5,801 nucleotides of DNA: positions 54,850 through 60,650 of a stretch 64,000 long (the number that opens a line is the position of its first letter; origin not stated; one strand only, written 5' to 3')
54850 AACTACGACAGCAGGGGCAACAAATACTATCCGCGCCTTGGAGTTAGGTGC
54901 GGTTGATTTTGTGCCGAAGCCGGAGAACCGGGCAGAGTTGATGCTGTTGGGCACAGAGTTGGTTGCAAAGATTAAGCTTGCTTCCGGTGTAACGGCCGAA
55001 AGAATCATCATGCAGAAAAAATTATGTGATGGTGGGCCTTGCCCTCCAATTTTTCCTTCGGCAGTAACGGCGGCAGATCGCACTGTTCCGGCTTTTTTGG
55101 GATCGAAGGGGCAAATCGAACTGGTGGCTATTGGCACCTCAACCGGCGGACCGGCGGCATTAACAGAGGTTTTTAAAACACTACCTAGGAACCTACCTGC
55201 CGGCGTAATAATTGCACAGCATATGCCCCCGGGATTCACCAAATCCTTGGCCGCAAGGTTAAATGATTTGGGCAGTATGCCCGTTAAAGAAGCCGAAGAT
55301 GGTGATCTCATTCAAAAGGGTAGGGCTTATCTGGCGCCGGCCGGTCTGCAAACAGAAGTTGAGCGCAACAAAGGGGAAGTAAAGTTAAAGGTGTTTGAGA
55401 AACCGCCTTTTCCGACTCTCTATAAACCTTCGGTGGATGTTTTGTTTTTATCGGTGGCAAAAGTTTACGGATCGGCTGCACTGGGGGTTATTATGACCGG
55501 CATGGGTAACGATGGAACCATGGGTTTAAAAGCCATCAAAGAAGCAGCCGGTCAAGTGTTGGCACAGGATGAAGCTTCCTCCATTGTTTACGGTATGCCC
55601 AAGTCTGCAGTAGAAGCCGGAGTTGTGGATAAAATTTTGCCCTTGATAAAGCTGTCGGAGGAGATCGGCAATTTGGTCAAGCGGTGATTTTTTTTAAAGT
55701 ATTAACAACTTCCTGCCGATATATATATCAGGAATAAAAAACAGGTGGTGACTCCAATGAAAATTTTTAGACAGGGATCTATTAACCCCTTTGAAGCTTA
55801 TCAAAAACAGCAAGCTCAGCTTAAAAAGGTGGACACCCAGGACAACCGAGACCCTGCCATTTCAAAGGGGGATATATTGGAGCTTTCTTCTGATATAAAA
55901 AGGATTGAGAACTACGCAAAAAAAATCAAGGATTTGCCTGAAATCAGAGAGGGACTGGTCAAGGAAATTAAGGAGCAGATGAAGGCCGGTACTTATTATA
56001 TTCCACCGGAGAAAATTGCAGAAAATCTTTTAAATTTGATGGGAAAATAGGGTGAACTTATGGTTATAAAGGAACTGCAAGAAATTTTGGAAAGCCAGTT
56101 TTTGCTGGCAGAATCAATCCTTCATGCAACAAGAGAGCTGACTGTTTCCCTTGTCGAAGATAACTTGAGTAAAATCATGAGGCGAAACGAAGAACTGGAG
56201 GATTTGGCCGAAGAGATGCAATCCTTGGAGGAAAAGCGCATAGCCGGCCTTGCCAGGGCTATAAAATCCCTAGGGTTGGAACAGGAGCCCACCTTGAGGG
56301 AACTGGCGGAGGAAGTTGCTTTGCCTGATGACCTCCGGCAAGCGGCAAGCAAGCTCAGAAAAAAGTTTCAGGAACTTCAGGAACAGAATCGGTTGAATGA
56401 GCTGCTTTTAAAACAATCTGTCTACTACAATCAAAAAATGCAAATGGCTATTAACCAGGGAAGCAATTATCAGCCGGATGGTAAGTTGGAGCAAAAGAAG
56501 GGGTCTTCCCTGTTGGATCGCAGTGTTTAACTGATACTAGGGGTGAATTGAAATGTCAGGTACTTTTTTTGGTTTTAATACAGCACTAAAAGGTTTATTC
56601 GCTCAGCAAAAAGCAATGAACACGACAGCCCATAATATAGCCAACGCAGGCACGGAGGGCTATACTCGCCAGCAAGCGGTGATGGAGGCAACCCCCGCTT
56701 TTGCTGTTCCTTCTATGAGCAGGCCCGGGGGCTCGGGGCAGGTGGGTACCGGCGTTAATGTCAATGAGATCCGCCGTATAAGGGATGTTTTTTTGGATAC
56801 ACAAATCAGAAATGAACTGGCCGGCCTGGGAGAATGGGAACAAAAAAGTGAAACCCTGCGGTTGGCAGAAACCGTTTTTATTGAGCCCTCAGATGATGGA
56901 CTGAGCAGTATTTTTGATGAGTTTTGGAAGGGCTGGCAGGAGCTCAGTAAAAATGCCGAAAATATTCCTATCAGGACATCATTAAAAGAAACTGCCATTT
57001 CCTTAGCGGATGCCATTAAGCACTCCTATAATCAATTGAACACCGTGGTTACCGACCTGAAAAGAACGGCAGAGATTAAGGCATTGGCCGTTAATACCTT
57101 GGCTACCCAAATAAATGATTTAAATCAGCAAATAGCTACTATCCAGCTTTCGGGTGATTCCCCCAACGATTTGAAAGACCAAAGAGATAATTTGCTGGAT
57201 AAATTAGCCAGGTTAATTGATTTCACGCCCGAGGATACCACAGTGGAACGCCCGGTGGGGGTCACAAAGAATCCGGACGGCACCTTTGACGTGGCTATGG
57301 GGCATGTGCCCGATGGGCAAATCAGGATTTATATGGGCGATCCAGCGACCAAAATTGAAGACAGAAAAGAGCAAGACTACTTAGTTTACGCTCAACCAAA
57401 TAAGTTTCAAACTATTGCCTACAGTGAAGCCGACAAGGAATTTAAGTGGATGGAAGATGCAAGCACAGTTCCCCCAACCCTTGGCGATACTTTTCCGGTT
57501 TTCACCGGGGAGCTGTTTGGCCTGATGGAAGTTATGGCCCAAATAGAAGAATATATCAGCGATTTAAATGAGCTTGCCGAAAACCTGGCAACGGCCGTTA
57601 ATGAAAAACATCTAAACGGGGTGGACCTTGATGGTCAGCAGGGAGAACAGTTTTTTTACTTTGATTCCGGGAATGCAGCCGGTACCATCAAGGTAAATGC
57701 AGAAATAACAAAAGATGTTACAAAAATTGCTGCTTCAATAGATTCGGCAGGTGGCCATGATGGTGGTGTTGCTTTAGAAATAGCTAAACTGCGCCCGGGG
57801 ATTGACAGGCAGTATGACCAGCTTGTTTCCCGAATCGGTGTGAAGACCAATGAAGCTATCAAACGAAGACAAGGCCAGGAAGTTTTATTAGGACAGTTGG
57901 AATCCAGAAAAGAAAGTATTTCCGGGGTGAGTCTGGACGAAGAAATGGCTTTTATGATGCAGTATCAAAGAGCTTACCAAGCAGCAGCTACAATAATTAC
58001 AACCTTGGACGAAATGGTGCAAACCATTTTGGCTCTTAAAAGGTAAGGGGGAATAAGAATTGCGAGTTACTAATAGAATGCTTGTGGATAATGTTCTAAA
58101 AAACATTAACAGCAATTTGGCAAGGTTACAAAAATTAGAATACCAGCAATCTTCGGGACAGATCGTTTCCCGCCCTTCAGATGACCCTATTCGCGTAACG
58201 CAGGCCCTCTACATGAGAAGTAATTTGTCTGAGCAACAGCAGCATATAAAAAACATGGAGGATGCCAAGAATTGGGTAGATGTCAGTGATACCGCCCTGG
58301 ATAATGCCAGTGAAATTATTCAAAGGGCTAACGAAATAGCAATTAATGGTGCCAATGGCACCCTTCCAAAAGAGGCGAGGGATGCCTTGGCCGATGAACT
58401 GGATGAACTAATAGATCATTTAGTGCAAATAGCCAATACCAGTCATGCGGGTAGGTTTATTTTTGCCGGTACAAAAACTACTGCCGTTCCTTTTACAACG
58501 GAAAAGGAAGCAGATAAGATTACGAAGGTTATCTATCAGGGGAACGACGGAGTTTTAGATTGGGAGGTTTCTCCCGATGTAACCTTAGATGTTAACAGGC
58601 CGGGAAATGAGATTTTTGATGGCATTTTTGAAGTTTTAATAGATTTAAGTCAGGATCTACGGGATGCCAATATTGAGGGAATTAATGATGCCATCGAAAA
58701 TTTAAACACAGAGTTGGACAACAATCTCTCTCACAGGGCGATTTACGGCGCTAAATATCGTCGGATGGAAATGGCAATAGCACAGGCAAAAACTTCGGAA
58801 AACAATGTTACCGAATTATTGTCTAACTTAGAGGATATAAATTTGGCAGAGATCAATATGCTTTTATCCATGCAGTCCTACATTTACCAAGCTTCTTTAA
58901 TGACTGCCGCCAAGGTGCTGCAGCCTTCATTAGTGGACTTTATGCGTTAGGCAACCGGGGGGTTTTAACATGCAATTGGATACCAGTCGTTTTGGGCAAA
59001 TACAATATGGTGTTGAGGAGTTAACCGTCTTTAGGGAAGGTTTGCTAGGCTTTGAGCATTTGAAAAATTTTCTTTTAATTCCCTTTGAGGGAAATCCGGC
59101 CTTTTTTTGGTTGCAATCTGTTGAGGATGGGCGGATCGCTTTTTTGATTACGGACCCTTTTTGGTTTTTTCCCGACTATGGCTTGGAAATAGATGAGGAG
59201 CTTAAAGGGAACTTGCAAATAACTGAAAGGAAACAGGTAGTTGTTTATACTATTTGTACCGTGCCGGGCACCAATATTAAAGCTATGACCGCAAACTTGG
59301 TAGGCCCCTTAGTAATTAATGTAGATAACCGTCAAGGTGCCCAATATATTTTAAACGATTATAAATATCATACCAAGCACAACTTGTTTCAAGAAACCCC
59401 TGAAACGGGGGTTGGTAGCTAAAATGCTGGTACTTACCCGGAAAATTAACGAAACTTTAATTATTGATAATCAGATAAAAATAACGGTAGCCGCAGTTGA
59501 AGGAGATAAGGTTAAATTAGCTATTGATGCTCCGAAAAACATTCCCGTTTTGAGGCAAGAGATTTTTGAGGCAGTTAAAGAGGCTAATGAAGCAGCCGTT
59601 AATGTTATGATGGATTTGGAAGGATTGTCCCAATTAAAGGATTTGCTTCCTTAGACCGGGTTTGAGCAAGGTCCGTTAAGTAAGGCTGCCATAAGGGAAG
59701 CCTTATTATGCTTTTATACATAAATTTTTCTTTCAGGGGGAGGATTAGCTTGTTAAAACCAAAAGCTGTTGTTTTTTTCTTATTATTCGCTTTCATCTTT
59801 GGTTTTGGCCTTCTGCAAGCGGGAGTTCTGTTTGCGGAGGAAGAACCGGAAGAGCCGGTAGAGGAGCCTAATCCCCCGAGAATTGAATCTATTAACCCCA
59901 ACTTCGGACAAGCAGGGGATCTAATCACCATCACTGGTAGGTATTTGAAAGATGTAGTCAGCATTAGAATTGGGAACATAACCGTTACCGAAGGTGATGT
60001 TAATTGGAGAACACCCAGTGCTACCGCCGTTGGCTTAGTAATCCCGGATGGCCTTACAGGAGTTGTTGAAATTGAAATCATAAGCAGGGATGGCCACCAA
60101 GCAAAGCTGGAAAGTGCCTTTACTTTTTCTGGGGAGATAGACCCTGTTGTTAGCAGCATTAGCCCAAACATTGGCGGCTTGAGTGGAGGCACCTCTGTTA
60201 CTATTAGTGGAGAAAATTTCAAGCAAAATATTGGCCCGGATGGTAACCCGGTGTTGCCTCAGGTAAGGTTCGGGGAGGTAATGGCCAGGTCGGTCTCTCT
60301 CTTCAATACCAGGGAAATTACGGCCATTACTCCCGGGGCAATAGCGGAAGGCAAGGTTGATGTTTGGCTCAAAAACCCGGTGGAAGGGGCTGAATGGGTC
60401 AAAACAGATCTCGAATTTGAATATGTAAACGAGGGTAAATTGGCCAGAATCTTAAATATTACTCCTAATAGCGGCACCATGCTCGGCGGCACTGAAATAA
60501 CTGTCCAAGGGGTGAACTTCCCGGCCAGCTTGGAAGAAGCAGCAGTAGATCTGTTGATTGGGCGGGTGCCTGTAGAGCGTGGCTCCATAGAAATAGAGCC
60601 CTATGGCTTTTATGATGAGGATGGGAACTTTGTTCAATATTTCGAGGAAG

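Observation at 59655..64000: Giant IPT/TIG-repeat secreted protein occupies the flagellin (hag) slot after fliW-csrA, with a CsrA-site-like leader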

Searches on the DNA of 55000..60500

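Call 13: search_rna_families(source=window, start=55000, end=60500, threshold=evalue, max_evalue=1)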
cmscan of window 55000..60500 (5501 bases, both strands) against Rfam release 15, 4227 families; matches with E-value up to 1: 0.
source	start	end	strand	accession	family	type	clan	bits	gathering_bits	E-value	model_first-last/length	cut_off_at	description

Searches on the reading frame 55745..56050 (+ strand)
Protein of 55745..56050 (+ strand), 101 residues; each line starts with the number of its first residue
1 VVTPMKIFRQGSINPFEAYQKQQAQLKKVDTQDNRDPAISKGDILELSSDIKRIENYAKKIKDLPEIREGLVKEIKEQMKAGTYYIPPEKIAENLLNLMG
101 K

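Call 6: search_protein_families(library=pfam, proteins=[window:55745-56050:+], max_evalue=0.001)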
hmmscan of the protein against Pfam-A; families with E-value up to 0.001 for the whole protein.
window:55745-56050:+ (101 aa): 1 family
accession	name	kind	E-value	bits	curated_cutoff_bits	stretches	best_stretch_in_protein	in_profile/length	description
PF04316.19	FlgM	-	8.2e-15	55.2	25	1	44-97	2-55/55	Anti-sigma-28 factor, FlgM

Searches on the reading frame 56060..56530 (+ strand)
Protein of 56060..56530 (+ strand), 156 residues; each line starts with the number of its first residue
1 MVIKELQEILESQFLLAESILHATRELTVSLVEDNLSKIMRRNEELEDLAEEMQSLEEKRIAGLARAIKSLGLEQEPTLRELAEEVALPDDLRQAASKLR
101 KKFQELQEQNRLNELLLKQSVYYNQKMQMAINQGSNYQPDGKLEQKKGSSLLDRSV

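Call 6: search_protein_families(library=pfam, proteins=[window:56060-56530:+], max_evalue=0.001)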
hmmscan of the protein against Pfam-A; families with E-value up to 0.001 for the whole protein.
window:56060-56530:+ (156 aa): 1 family
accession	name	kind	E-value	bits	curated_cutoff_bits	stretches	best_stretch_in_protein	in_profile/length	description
PF05130.17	FlgN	-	2.2e-15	57.8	30.5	1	1-144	1-146/147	FlgN protein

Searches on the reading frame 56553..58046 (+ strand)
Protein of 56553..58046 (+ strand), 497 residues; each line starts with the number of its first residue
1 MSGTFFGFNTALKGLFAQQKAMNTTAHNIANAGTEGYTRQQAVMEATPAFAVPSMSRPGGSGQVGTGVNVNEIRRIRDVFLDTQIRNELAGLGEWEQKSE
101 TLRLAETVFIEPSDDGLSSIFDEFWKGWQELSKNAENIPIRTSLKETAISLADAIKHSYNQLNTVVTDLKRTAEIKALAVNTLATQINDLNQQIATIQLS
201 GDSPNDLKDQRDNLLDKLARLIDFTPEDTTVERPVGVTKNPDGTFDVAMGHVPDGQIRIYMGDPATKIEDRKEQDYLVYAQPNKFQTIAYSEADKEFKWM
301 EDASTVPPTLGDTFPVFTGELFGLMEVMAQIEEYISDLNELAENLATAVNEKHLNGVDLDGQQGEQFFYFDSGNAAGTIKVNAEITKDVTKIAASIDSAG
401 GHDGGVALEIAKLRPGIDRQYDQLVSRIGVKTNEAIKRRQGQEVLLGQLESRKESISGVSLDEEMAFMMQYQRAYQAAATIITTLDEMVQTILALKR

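Call 6: search_protein_families(library=pfam, proteins=[window:56553-58046:+], max_evalue=0.001)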
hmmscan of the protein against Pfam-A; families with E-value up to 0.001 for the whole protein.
window:56553-58046:+ (497 aa): 3 families
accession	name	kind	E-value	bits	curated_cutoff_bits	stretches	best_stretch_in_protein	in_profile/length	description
PF22638.1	FlgK_D1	-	7.9e-46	156.9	28.6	1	106-368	5-233/233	Flagellar hook-associated protein FlgK helical domain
PF06429.18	Flg_bbr_C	-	8.6e-13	48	23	1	456-495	7-46/46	Flagellar basal body rod FlgEFG protein C-terminal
PF00460.25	Flg_bb_rod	-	1.5e-07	31.6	20.7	1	8-38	1-31/31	Flagella basal body rod protein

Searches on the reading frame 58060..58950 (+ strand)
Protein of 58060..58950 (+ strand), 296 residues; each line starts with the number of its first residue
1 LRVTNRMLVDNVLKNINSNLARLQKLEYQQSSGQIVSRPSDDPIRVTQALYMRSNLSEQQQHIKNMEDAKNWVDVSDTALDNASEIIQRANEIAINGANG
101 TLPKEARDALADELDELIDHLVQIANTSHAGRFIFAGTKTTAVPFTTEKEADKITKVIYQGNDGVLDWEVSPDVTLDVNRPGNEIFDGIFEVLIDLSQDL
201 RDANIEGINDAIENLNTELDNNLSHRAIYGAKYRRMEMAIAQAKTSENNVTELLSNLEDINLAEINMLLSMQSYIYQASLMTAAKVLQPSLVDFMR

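Call 6: search_protein_families(library=pfam, proteins=[window:58060-58950:+], max_evalue=0.001)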
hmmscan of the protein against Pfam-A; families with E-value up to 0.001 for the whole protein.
window:58060-58950:+ (296 aa): 1 family
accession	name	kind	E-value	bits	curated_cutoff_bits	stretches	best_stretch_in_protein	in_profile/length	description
PF00669.25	Flagellin_N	-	6.1e-24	85.1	26.6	1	7-140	5-139/139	Bacterial flagellin N-terminal helical region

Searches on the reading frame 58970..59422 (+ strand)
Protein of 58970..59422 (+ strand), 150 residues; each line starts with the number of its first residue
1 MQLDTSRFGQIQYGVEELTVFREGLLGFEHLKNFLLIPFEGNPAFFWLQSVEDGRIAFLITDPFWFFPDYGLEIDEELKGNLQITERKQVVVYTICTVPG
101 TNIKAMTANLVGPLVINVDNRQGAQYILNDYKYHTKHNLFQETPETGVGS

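Call 6: search_protein_families(library=pfam, proteins=[window:58970-59422:+], max_evalue=0.001)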
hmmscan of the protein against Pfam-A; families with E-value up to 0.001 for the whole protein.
window:58970-59422:+ (150 aa): 1 family
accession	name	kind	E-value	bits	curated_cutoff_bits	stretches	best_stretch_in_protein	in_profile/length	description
PF02623.20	FliW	-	3.3e-40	137.1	25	1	21-139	3-122/122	FliW protein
